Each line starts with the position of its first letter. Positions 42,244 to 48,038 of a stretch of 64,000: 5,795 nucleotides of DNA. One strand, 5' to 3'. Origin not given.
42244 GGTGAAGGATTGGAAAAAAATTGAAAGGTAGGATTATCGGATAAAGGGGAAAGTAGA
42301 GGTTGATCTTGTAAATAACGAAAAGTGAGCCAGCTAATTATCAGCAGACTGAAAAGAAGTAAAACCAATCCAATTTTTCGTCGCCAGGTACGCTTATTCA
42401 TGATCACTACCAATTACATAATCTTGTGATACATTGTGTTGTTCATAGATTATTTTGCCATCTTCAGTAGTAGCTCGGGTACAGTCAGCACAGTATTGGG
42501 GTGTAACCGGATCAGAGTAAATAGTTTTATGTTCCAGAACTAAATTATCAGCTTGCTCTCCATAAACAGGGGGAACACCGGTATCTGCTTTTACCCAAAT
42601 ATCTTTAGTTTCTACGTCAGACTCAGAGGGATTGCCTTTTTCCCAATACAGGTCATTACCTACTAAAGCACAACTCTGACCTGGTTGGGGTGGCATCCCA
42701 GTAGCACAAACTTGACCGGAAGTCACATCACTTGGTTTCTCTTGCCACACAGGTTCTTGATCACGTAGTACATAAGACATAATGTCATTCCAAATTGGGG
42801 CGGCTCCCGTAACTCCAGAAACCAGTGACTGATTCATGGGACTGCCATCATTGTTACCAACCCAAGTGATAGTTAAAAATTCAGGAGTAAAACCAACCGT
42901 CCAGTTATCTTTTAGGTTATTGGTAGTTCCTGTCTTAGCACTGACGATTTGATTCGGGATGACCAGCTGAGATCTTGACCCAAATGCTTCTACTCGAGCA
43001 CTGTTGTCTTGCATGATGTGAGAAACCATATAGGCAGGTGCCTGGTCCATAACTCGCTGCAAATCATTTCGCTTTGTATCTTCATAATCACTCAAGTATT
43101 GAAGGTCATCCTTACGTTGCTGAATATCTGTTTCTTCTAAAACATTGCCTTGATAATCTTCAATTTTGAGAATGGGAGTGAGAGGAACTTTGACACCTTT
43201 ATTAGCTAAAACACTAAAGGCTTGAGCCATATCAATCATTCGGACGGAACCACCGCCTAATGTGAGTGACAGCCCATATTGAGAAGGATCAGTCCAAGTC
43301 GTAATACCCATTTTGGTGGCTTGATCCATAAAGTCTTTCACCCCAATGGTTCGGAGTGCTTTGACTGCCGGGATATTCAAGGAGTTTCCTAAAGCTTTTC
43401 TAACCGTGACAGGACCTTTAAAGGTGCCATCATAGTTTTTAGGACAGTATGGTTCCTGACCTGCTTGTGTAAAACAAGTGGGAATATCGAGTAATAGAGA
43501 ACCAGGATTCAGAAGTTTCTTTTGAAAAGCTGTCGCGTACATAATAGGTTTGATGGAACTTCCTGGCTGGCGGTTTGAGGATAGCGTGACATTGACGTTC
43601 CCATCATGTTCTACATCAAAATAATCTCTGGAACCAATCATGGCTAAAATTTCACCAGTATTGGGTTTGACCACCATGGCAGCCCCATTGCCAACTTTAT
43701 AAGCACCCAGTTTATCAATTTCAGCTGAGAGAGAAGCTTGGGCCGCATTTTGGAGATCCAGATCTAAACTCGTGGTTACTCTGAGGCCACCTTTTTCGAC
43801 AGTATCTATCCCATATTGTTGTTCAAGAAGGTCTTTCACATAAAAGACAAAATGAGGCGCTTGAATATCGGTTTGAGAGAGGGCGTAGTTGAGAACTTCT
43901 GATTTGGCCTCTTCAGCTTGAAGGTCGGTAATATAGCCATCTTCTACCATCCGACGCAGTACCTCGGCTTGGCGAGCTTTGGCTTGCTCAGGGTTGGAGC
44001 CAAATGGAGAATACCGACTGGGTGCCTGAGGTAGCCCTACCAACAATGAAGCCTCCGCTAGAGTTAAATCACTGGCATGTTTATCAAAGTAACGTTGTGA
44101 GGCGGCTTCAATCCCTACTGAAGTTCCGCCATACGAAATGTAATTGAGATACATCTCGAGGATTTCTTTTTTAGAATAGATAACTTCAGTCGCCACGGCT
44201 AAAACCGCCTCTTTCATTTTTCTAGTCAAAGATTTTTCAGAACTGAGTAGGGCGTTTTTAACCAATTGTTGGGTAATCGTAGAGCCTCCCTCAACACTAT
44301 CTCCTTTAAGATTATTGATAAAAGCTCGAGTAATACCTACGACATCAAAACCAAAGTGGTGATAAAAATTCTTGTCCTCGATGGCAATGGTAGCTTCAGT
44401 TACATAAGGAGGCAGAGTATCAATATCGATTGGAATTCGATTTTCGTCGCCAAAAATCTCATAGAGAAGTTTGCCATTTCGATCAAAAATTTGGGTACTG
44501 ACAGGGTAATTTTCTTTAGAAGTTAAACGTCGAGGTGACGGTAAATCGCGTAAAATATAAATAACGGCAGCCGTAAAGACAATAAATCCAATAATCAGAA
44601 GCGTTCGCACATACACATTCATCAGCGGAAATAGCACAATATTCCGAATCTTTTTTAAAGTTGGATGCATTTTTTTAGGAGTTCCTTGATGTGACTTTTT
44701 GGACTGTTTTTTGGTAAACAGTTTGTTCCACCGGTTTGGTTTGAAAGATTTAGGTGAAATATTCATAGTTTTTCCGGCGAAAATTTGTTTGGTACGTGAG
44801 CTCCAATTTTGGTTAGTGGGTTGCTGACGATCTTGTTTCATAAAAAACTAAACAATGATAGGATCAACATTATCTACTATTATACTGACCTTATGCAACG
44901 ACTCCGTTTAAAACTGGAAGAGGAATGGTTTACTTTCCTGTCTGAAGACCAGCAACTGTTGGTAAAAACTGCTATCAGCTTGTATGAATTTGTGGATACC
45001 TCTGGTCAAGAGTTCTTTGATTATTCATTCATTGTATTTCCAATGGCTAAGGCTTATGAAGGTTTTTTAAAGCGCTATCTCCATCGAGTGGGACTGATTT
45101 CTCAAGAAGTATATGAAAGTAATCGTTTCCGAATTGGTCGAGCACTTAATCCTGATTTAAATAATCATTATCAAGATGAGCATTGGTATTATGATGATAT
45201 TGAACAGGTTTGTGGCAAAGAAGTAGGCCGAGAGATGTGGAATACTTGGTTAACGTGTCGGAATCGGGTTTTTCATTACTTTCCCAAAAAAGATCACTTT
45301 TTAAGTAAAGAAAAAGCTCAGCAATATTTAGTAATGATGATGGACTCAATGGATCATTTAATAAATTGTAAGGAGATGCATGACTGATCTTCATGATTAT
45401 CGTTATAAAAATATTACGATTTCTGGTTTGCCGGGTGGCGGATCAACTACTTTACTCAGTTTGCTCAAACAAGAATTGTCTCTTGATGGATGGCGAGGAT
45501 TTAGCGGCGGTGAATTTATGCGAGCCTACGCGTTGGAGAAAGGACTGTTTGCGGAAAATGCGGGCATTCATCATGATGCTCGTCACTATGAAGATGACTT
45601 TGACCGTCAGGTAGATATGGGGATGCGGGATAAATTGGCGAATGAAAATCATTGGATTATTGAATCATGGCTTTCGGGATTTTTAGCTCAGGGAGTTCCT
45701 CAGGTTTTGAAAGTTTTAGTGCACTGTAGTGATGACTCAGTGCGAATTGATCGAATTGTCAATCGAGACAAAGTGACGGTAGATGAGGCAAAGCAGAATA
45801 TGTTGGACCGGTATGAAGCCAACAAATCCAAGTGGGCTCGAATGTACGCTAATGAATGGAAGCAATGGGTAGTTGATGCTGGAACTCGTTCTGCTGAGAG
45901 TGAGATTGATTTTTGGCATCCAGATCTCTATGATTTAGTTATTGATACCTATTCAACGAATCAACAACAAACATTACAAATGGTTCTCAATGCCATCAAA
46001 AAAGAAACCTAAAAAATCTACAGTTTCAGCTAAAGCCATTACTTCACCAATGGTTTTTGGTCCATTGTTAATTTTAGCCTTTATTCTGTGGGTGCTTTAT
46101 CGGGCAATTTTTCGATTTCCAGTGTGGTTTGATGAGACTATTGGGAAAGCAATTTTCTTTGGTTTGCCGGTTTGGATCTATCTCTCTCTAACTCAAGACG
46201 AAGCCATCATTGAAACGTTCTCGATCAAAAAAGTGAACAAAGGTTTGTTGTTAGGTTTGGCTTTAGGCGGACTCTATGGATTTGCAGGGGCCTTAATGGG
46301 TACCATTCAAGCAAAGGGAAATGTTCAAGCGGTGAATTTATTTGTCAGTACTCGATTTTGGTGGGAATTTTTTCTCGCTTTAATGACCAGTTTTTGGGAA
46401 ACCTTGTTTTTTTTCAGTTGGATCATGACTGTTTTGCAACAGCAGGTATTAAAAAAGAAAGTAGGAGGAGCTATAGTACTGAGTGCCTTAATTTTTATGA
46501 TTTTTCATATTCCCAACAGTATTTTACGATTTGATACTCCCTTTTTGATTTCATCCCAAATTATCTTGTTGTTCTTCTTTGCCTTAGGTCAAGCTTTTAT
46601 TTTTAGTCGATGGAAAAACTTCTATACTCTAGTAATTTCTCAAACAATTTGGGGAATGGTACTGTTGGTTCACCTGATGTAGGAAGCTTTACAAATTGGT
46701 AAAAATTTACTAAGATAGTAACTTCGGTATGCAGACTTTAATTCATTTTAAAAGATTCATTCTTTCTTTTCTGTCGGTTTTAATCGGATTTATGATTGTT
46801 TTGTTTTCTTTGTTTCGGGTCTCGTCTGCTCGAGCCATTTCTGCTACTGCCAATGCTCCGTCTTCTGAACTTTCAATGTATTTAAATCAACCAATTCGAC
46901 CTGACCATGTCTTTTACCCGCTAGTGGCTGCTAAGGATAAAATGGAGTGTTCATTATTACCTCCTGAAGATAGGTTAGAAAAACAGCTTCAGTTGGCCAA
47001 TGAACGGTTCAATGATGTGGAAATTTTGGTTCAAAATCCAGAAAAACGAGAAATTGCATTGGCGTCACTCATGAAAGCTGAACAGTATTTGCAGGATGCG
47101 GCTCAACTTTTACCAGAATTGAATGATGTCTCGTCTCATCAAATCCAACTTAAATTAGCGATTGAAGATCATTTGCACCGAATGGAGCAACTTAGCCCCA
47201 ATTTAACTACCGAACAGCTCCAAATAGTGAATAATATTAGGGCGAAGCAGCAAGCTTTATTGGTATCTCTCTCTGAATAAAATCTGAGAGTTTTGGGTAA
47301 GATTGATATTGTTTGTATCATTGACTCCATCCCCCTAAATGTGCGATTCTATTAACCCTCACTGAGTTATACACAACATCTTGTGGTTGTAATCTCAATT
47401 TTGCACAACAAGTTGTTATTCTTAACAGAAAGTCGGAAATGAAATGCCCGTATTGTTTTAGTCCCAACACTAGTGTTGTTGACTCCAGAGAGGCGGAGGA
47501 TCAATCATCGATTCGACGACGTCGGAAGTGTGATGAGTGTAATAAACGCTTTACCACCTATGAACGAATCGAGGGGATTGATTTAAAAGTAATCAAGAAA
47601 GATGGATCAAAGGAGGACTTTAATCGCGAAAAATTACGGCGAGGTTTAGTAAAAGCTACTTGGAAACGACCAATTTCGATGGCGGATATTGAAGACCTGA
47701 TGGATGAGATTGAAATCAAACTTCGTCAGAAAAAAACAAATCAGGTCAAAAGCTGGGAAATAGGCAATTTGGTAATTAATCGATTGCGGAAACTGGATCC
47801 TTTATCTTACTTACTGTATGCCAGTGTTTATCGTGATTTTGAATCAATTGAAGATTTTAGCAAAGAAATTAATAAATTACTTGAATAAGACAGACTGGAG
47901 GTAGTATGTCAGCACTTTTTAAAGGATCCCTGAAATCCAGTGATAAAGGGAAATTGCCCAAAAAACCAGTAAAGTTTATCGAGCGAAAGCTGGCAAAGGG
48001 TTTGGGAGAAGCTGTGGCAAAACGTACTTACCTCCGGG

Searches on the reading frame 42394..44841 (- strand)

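Call 10: search_protein_families(library=pfam, proteins=[window:42394-44841:-], max_evalue=0.001)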
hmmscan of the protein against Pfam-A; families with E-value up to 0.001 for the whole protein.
window:42394-44841:- (815 aa): 2 families
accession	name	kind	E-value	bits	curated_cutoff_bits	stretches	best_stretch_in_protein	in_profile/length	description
PF00912.28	Transgly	-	4.8e-63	212.2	27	1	123-298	2-177/178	Transglycosylase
PF00905.27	Transpeptidase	-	1.1e-24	87.6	22.1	1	386-688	1-298/299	Penicillin binding protein transpeptidase domain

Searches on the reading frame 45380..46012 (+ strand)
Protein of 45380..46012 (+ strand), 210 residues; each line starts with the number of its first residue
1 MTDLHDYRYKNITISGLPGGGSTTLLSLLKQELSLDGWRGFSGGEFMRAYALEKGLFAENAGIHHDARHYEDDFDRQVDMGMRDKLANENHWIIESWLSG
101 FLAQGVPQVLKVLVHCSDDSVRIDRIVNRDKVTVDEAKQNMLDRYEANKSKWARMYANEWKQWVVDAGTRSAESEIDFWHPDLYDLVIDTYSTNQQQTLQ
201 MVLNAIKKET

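Call 87: search_protein_families(library=pfam, proteins=[window:45380-46012:+], max_evalue=0.0001)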
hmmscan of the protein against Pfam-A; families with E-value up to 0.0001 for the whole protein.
window:45380-46012:+ (210 aa): 3 families
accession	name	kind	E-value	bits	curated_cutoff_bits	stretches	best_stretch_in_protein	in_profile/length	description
PF13238.12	AAA_18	-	4.3e-10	40.6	29.4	1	12-135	1-117/128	AAA domain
PF13189.12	Cytidylate_kin2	-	1e-07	32.7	28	1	76-190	79-174/176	Cytidylate kinase-like family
PF13207.12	AAA_17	-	1.1e-05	26.1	27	1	16-100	2-82/136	AAA domain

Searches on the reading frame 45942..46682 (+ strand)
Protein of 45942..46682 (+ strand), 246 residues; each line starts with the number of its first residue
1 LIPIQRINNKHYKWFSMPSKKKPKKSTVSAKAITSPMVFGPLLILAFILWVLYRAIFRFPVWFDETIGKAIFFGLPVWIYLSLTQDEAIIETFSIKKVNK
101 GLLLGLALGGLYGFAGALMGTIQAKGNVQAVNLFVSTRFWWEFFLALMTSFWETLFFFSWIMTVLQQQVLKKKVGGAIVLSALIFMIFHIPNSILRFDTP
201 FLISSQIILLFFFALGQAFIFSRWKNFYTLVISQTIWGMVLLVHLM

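Call 87: search_protein_families(library=pfam, proteins=[window:45942-46682:+], max_evalue=0.0001)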
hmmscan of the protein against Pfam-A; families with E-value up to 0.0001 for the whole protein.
window:45942-46682:+ (246 aa): 1 family
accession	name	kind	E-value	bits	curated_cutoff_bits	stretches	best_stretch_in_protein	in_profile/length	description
PF02517.21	Rce1-like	-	2.7e-07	31.2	22.4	1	139-237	5-90/93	Type II CAAX prenyl endopeptidase Rce1-like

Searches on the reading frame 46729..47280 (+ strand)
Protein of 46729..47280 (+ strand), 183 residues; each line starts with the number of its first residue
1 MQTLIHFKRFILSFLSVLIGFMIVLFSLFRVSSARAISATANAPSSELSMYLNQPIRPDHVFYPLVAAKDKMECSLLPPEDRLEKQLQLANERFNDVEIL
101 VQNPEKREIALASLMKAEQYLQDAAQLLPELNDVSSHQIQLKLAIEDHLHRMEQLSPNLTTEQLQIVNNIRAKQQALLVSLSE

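Call 87: search_protein_families(library=pfam, proteins=[window:46729-47280:+], max_evalue=0.0001)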
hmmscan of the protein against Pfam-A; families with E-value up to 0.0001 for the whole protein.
window:46729-47280:+ (183 aa): 1 family
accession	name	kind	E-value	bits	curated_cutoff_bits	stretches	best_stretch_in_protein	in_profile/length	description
PF18915.5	DUF5667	-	9.9e-07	29.5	27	1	56-143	2-77/99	Domain of unknown function (DUF5667)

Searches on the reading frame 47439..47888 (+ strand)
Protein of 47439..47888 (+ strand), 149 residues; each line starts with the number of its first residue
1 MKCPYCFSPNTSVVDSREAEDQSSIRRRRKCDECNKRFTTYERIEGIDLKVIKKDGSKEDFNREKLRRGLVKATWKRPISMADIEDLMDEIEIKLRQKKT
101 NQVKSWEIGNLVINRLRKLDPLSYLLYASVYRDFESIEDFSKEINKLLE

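Call 87: search_protein_families(library=pfam, proteins=[window:47439-47888:+], max_evalue=0.0001)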
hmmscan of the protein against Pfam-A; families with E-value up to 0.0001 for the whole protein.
window:47439-47888:+ (149 aa): 2 families
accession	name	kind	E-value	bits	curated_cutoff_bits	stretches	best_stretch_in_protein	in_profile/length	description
PF22811.2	Zn_ribbon_NrdR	-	1.6e-20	73.2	27.2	1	1-42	1-42/42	Transcriptional repressor NrdR-like, N-terminal domain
PF03477.21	ATP-cone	-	8e-20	71.6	25.8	1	50-136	2-87/88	ATP cone domain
